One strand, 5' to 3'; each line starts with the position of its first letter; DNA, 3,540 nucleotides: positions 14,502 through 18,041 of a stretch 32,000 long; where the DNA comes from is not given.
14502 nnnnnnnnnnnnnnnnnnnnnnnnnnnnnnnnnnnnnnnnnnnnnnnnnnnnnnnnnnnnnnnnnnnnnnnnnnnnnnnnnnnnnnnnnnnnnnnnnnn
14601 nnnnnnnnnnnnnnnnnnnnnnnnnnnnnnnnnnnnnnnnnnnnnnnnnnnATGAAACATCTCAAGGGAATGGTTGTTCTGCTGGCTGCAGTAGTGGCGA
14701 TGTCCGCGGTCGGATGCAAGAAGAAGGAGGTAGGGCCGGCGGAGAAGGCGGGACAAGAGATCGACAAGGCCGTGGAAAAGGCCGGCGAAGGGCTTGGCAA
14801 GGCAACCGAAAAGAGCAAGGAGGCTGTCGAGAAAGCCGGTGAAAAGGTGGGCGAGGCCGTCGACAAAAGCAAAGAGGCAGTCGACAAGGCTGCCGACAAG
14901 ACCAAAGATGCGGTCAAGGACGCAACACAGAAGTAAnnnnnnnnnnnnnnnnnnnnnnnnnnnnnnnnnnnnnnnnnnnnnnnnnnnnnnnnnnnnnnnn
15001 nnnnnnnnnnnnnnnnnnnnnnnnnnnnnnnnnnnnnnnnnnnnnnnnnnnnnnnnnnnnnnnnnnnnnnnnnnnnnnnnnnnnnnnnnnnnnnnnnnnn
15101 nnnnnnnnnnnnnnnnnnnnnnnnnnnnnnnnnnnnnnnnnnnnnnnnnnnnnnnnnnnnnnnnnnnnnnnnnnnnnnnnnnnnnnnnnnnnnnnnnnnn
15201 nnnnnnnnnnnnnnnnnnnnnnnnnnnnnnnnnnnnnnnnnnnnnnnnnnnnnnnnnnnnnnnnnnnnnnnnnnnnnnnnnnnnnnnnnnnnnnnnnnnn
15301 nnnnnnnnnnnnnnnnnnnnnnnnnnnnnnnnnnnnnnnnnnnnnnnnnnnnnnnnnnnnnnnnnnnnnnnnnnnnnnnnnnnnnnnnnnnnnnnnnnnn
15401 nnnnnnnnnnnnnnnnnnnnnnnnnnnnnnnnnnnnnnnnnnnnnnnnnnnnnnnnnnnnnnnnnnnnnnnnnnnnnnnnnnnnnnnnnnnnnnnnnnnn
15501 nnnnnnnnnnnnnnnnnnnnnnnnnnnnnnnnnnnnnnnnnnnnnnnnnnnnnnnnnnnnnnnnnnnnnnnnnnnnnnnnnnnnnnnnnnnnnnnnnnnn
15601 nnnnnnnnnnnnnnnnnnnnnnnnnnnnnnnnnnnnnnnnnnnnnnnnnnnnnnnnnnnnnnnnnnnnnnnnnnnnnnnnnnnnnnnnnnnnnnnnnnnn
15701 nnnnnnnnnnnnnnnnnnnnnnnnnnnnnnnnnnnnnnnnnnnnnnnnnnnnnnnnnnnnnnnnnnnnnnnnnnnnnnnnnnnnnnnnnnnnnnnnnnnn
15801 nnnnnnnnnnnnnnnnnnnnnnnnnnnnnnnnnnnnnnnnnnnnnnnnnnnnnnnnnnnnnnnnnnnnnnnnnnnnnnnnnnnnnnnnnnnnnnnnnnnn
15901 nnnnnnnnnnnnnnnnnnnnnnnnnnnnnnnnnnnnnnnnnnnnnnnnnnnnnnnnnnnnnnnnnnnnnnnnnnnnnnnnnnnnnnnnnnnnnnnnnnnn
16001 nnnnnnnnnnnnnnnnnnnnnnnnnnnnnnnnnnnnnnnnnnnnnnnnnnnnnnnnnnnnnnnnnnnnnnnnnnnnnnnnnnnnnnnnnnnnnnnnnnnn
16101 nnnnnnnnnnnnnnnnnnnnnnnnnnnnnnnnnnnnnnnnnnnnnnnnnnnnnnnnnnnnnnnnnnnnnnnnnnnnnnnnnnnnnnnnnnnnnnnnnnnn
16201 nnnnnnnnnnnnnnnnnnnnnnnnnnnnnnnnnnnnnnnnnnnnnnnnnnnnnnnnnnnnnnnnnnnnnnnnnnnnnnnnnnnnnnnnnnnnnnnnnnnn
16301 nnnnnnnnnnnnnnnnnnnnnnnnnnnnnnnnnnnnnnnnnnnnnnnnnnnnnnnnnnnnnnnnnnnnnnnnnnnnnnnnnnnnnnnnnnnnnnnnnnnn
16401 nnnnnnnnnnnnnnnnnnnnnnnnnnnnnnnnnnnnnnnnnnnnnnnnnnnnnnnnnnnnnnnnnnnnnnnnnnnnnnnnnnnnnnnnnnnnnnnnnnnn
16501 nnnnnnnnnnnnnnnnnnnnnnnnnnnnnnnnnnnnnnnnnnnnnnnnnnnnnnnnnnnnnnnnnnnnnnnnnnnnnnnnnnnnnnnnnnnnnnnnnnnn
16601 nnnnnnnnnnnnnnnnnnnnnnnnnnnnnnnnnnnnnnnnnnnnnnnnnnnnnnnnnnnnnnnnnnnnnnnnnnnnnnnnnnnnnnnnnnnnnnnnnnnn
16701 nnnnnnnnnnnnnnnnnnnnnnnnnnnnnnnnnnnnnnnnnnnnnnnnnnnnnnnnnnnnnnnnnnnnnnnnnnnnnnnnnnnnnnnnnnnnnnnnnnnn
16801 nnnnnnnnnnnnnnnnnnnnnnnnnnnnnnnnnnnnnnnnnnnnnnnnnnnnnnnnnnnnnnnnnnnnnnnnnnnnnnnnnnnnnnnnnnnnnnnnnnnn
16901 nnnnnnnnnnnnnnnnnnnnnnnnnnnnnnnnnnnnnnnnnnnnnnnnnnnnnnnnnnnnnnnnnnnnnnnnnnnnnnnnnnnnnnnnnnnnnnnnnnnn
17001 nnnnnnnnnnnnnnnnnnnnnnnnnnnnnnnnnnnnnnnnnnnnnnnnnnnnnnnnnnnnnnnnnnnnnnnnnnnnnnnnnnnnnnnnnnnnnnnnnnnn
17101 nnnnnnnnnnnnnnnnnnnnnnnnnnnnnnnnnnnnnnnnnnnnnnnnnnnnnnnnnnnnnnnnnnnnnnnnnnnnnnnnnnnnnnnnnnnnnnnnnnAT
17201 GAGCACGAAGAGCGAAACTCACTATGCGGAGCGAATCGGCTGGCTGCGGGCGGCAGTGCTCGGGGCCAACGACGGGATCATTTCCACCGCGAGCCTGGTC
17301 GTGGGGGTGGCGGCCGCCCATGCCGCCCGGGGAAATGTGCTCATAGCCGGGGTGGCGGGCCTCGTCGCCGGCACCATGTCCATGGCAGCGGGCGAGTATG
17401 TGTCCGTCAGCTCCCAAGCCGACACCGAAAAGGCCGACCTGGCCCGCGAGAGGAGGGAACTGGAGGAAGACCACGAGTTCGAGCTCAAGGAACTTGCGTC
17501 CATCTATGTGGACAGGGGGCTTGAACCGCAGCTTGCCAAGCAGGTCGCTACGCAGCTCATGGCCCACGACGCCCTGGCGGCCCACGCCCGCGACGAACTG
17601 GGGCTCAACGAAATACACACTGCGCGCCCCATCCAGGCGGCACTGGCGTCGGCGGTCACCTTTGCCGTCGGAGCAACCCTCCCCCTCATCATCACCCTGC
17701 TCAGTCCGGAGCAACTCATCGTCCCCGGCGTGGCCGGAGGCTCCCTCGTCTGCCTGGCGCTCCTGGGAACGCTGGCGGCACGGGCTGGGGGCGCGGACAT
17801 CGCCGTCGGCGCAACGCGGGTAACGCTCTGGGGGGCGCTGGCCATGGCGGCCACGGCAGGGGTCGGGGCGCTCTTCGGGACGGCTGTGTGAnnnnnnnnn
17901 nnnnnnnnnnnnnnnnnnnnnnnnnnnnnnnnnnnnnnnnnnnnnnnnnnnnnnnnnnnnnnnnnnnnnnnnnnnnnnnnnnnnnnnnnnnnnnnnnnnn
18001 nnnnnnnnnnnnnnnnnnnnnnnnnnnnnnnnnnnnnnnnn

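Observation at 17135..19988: Iron-related island (VIT1 transporter, ~10-haem cytochrome, micro-ORF) splitting nuoL from nuoM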

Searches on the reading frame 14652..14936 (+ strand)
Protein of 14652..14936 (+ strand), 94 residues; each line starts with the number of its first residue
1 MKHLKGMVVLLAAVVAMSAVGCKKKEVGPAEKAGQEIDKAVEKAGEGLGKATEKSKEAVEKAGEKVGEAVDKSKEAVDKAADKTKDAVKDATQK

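Call 4: search_protein_families(library=pfam, proteins=[window:14652-14936:+], max_evalue=0.01)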
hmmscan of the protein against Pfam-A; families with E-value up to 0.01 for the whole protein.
window:14652-14936:+ (94 aa): 4 families
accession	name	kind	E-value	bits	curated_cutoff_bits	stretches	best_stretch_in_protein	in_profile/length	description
PF14013.11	MT0933_antitox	-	2.5e-06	28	27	1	50-88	10-49/49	MT0933-like antitoxin protein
PF19146.6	DUF5828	-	0.00036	20.7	27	1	26-91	69-135/230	Family of unknown function (DUF5828)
PF02987.21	LEA_4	-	0.0022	18.3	51.1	1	30-69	5-44/44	Late embryogenesis abundant protein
PF01442.23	Apolipoprotein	-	0.0038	17.4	90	1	31-91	106-166/190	Apolipoprotein A1/A4/E domain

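Call 59: search_protein_families(library=ncbifam, proteins=[window:14652-14936:+], max_evalue=0.01)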
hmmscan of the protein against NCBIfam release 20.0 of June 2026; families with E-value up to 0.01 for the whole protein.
window:14652-14936:+ (94 aa): 2 families
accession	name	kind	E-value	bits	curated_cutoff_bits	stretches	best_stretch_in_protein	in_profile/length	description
NF047840.1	lipo_Ag473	exception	7.3e-05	23.5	100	1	10-93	5-92/136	Ag473 family lipoprotein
NF040598.1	Ala_zip_lipo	subfamily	0.0032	18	43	1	7-94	3-90/90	Lpp/OprI family alanine-zipper lipoprotein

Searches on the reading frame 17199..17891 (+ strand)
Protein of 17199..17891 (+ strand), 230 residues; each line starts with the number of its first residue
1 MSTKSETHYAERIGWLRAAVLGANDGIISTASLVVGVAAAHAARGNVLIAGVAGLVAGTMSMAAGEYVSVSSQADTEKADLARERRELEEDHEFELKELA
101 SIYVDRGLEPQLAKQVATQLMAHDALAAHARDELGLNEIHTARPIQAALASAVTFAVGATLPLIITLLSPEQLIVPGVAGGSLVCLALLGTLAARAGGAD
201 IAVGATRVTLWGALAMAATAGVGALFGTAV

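Call 4: search_protein_families(library=pfam, proteins=[window:17199-17891:+], max_evalue=0.01)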
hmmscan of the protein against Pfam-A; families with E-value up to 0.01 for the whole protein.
window:17199-17891:+ (230 aa): 1 family
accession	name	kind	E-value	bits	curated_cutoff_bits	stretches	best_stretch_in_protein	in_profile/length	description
PF01988.24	VIT1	-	4.6e-67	226.4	28.1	1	16-223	1-213/214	VIT family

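Call 59: search_protein_families(library=ncbifam, proteins=[window:17199-17891:+], max_evalue=0.01)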
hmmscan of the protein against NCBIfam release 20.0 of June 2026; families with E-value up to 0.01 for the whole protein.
window:17199-17891:+ (230 aa): 1 family
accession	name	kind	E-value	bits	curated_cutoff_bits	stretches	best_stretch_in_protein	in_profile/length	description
TIGR00267.1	TIGR00267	hypoth_equivalog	0.00061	19.5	156.95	1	17-91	1-67/171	TIGR00267 family protein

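Call 80: list_cluster_members(proteins=[window:17199-17888:+, P0002, window:17988-19775:+])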
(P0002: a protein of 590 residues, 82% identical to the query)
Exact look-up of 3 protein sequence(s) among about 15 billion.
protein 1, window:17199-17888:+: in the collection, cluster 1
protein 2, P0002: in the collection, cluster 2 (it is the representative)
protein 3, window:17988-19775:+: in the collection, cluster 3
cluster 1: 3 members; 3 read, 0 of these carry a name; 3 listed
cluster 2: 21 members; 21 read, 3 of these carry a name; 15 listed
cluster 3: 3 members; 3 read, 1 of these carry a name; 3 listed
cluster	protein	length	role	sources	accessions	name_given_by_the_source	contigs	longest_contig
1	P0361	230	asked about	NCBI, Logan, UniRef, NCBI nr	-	-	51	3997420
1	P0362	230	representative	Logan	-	-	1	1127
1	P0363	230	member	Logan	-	-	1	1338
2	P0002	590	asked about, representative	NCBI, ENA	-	-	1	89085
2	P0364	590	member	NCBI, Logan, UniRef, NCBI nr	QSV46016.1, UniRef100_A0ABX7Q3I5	cytochrome C [Geobacter benzoatilyticus] | Cytochrome C n=2 Tax=Geobacter benzoatilyticus TaxID=2815309 RepID=A0ABX7Q3I5_9BACT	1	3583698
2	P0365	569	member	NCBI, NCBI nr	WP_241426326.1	cytochrome c3 family protein [Geobacter benzoatilyticus]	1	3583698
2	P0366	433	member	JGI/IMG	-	hypothetical protein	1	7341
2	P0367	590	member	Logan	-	-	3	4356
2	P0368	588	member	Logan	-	-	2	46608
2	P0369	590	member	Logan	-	-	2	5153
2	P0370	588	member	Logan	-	-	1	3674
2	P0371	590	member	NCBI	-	-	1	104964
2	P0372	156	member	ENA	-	-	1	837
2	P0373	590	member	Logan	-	-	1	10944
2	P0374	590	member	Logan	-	-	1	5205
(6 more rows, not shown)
